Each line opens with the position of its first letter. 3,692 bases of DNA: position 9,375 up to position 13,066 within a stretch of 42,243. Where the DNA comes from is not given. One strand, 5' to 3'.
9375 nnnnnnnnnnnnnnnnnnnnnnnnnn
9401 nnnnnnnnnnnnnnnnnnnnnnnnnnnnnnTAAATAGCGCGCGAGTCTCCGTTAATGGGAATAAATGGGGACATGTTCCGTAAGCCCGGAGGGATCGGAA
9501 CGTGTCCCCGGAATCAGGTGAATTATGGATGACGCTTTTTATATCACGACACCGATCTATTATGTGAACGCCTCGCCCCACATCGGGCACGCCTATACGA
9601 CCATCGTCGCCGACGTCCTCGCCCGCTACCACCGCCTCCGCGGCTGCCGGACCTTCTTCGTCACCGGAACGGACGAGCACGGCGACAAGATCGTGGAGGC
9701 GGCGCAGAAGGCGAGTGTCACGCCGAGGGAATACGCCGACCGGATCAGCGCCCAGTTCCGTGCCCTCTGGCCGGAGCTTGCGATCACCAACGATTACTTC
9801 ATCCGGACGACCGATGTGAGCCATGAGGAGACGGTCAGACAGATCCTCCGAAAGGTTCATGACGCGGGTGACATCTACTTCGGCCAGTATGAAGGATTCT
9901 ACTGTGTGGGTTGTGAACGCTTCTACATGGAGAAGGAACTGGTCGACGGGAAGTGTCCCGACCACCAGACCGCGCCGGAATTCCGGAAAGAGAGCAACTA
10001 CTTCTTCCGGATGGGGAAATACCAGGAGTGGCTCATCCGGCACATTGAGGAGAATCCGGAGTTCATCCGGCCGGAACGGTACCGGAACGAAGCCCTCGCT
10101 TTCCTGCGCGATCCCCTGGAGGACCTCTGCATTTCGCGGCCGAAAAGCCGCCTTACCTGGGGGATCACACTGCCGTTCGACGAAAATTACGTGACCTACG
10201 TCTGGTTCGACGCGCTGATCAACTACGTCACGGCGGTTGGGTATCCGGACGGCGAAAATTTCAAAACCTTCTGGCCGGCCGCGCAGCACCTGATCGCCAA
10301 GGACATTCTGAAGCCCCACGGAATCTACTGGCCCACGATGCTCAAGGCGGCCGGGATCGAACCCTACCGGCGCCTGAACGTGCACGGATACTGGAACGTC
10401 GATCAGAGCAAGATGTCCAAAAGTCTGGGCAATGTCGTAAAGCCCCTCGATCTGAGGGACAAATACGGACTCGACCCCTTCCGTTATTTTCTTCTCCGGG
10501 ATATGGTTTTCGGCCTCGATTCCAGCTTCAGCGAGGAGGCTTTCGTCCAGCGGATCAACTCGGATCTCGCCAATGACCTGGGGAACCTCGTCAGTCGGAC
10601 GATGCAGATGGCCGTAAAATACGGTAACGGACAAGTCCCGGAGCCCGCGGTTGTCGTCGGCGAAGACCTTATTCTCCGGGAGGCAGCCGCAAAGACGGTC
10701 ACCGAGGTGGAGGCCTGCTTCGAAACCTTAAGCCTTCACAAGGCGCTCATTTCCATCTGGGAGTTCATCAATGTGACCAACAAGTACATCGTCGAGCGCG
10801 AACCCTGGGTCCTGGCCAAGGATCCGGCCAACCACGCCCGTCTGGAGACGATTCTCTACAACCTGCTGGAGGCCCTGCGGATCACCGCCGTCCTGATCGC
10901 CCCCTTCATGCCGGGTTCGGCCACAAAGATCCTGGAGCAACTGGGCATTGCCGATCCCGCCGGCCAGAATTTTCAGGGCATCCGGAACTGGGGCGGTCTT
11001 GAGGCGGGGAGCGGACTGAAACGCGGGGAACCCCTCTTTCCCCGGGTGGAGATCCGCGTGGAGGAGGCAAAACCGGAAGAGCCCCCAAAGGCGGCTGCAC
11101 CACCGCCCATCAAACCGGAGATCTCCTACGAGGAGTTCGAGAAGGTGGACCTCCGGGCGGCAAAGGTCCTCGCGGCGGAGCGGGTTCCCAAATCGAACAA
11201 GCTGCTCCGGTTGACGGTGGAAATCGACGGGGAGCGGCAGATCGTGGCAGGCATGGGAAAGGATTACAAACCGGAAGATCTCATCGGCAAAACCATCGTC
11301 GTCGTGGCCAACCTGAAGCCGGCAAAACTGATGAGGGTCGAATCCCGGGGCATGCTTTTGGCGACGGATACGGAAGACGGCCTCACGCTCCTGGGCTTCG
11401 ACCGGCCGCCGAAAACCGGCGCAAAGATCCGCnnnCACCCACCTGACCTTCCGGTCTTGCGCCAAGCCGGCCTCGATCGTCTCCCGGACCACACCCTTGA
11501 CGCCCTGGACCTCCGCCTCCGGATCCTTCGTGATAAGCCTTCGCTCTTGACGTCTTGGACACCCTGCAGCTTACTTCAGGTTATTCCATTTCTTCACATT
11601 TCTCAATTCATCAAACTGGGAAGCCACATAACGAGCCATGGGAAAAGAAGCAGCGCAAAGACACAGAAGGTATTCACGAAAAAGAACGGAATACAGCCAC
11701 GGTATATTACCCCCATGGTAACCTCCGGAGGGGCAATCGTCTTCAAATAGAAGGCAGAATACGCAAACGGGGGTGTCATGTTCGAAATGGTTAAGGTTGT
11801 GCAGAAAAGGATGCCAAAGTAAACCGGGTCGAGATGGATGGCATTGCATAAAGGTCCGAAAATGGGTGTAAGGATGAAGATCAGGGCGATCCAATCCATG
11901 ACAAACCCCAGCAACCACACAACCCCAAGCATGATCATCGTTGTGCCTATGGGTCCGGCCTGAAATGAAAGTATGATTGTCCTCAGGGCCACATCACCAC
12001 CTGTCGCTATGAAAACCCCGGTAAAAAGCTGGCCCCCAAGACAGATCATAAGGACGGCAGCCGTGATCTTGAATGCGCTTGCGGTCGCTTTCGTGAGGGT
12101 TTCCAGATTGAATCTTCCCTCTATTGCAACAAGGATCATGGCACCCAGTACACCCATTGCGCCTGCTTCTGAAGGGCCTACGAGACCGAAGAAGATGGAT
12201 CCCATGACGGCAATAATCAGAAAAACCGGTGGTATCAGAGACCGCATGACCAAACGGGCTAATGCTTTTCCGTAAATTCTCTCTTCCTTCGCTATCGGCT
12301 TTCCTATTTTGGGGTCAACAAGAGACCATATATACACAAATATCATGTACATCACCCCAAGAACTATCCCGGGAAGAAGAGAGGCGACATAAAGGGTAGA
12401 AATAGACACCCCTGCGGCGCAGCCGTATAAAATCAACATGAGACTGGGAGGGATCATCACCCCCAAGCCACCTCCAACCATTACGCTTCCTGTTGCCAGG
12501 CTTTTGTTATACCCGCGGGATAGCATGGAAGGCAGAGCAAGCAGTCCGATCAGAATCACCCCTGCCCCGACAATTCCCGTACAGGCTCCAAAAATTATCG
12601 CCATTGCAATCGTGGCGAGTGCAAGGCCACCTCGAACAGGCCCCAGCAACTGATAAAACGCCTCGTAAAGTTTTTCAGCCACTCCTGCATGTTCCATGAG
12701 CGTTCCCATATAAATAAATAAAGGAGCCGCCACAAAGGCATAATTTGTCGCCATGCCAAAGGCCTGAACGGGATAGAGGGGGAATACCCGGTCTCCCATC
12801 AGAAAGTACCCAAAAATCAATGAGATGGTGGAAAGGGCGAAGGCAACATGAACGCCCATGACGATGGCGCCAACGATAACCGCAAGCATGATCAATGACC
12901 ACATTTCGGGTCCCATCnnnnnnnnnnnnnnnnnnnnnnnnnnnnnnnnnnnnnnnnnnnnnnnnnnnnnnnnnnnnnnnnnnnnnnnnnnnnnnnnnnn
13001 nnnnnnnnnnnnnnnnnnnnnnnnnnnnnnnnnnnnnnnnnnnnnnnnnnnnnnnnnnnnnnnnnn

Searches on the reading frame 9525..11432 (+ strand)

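Call 39: search_protein_families(library=pfam, proteins=[window:9525-11432:+], max_evalue=0.001)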
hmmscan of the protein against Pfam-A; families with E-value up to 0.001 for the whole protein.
window:9525-11432:+ (636 aa): 6 families
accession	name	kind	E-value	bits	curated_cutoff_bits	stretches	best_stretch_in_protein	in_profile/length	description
PF09334.17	tRNA-synt_1g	-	2.3e-107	359.6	20.1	2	149-360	174-391/391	tRNA synthetases class I (M)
PF00133.28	tRNA-synt_1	-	1.5e-30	106.8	22.7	2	4-218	24-245/414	tRNA synthetases class I (I, L, M and V)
PF01588.26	tRNA_bind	-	2.3e-21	76.1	27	1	543-632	1-94/96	Putative tRNA binding domain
PF01406.26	tRNA-synt_1e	-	3.4e-14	53.3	27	2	14-118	19-122/301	tRNA synthetases class I (C) catalytic domain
PF19303.5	Anticodon_3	-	2.5e-09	37.6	23.5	1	371-509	1-136/152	Anticodon binding domain of methionyl tRNA ligase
PF08264.19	Anticodon_1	-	6.4e-08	33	25.1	1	385-472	5-92/148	Anticodon-binding domain of tRNA ligase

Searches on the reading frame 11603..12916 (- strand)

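Call 39: search_protein_families(library=pfam, proteins=[window:11603-12916:-], max_evalue=0.001)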
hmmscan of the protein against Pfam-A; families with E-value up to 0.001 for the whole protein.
window:11603-12916:- (437 aa): 1 family
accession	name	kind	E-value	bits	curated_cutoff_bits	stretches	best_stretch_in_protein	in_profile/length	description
PF06808.19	DctM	-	3.4e-70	237.4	23.8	1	12-428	2-413/413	Tripartite ATP-independent periplasmic transporter, DctM component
